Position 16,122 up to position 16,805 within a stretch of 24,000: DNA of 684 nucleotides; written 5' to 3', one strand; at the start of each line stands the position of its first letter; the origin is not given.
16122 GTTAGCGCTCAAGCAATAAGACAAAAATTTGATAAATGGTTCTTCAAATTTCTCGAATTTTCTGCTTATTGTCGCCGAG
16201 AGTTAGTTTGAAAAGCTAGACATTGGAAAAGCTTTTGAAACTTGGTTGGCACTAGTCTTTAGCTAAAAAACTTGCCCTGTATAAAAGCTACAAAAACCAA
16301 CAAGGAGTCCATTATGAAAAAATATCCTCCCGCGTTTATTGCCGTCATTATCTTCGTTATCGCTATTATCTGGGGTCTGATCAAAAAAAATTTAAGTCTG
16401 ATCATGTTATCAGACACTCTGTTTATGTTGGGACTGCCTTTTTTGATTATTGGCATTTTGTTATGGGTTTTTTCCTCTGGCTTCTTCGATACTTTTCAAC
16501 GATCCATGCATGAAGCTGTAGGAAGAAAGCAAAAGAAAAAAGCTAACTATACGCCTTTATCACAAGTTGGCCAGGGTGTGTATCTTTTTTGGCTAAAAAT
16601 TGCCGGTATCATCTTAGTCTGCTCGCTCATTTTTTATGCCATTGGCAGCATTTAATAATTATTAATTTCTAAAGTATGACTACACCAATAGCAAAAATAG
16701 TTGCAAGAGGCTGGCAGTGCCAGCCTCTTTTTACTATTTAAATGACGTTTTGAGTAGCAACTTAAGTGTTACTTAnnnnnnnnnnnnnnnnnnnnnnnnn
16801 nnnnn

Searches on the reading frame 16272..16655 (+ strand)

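Call 54: search_protein_families(library=pfam, proteins=[window:16272-16655:+], max_evalue=0.001)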
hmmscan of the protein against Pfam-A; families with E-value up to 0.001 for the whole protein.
window:16272-16655:+ (127 aa): 2 families
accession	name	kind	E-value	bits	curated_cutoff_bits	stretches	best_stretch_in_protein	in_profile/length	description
PF13038.11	DUF3899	-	3.2e-09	37.5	23.4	1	48-121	2-86/88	Domain of unknown function (DUF3899)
PF11381.13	DUF3185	-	0.00066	20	25.3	0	53-90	3-41/59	Protein of unknown function (DUF3185)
